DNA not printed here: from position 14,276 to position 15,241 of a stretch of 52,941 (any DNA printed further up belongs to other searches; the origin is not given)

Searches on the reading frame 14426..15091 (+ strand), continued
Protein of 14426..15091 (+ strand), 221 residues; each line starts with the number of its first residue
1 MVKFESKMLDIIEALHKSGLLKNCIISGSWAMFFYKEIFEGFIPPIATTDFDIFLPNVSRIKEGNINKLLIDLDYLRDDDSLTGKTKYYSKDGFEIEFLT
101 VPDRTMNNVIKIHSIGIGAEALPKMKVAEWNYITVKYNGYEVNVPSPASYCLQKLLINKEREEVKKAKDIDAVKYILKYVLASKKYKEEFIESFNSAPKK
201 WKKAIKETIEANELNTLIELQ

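Call 45: search_solved_structures(query=A2, max_evalue=10, show_alignments=3)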
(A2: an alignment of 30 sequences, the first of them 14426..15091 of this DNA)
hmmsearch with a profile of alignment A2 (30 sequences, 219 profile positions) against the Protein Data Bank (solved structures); distinct sequences matched with E-value up to 10: 1.
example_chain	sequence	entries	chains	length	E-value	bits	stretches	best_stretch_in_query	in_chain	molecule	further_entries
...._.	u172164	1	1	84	1.3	11.9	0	134-159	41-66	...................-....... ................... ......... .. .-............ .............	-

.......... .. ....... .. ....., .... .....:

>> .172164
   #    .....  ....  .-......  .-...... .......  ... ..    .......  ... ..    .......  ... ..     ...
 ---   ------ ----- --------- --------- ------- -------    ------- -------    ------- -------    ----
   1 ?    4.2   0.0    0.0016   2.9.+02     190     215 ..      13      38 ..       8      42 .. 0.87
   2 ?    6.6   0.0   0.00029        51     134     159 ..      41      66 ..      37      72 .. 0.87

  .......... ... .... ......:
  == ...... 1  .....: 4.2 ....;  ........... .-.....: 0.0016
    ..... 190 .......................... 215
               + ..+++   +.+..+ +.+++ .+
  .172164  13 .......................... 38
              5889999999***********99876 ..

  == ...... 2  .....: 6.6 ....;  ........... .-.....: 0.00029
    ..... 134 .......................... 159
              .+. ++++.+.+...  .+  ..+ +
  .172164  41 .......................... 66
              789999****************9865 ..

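Call 71: predict_structure(alignment_id=A2)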
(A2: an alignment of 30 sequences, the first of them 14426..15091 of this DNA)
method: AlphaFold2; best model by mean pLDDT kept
length: 221 residues; sequences in the alignment: 30
mean_pLDDT: 92.6   pTM: 0.88
mean pLDDT of the five models: 92.6, 92.4, 92.3, 91.5, 89.6
residues with pLDDT >= 90: 184; 70-90: 32; 50-70: 5; < 50: 0
segments of 3 or more residues with pLDDT < 50: none
pLDDT, mean of each block of 10 residues (from residue 1): 82 97 94 94 84 94 92 96 94 94 91 95 87 95 97 95 93 95 96 94 95 86 64
secondary structure, 60 per line:
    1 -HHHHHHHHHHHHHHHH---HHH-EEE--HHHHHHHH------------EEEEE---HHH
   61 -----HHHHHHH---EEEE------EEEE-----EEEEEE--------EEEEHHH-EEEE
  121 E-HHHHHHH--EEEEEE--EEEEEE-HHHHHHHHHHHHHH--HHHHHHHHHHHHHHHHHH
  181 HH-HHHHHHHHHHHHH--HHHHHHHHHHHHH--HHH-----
elements in order: H2-17 E25-27 H30-37 E50-54 H66-72 E76-79 E86-89 E95-100 E109-112 E117-121 H123-129 E132-137 E140-145 H147-160 H163-182 H184-196 H199-211

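Call 75: fold_search(model_id=the predicted structure, library=pdb)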
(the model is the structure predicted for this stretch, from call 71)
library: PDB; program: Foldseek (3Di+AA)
matches with E <= 10: 373; with E <= 0.001: 5
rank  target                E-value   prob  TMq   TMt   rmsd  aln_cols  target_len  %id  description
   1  5uvd                  6.8e-06  1.00  0.56  0.57   5.5       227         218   17  Crystal structure of an antigenic nucleotidyltransferase-like protein from Paracoccidioides brasiliensis (released 2018-01-31)
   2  5kqj_MODEL_1_A        1.2e-04  1.00  0.45  0.52   8.0       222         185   13  Solution Structure of Antibiotic-Resistance Factor ANT(2'')-Ia Reveals Substrate-Regulated Conformation Dynami (released 2017-07-12)
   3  4fo1_A                3.4e-04  1.00  0.47  0.62   6.0       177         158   12  Crystal structure of lincosamide antibiotic adenylyltransferase LnuA, apo (released 2012-07-04)
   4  8an5_A                3.4e-04  1.00  0.45  0.51   8.2       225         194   12  MenAT1 toxin-antitoxin complex (rv0078a-rv0078b) from Mycobacterium tuberculosis H37Rv (released 2023-08-02)
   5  8an4_B                4.3e-04  1.00  0.50  0.56   6.1       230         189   12  MenT1 toxin (rv0078a) from Mycobacterium tuberculosis H37Rv (released 2023-08-02)
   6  2ewr                  1.3e-03  1.00  0.44  0.58   6.9       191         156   15  Crystal structure of a putative nucleotidyltransferase (tm1012) from Thermotoga maritima at 1.60 A resolution (released 2005-12-06)
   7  2fcl                  2.2e-03  1.00  0.41  0.54   7.4       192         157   14  Crystal structure of a putative nucleotidyltransferase (tm1012) from Thermotoga maritima at 1.35 A resolution (released 2006-03-14)
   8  4xje                  2.5e-03  1.00  0.48  0.58   6.5       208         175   12  CRYSTAL STRUCTURE OF ANT(2") IN COMPLEX WITH AMP AND TOBRAMYCIN (released 2016-01-20)
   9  8an4_A                2.6e-03  1.00  0.49  0.55   6.2       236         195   13  MenT1 toxin (rv0078a) from Mycobacterium tuberculosis H37Rv (released 2023-08-02)
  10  4wse_A                3.5e-03  1.00  0.41  0.21   6.2       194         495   12  Crystal structure of the Mimivirus polyadenylate synthase (released 2015-04-01)
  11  4wse_B                4.2e-03  1.00  0.43  0.22   5.2       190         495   12  Crystal structure of the Mimivirus polyadenylate synthase (released 2015-04-01)
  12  4p37_B                9.9e-03  0.98  0.40  0.20   6.1       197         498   13  Crystal structure of the Megavirus polyadenylate synthase (released 2015-04-01)
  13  6y8q_A                2.0e-02  0.99  0.41  0.46   5.6       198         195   13  AbiEi antitoxin from Streptococcus agalactiae (released 2020-12-16)
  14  3h3a_B                2.1e-02  0.66  0.30  0.18  14.9       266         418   10  The complex structure of CCA-adding enzyme with CTP (released 2009-10-13)
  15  3jyy_B                2.1e-02  0.41  0.25  0.22  13.7       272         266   12  SeMet LinB complexed with PPi (released 2009-11-03)
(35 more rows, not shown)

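Call 79: search_dna_similar(query=window:14426-15091:+, collection=plasmids, mode=protein, max_evalue=0.001, max_rows=15)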
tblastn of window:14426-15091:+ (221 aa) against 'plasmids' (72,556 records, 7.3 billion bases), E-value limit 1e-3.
No match.

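Call 80: search_dna_similar(query=window:14426-15091:+, collection=phages, mode=protein, max_evalue=0.001, max_rows=15)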
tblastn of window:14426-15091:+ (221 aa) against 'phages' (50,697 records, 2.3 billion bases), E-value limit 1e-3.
No match.

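Call 81: find_related_loci(query=A2, collection=viral_contigs, flank=5000)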
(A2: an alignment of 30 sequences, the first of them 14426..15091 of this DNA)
Query A2 (221 aa) in viral_contigs; peptide patterns used: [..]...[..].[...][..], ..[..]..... (x = any residue, [..] = any of these).
108 stretches matched a pattern, but none encodes a relative of the query by tblastn (E <= 1e-3).
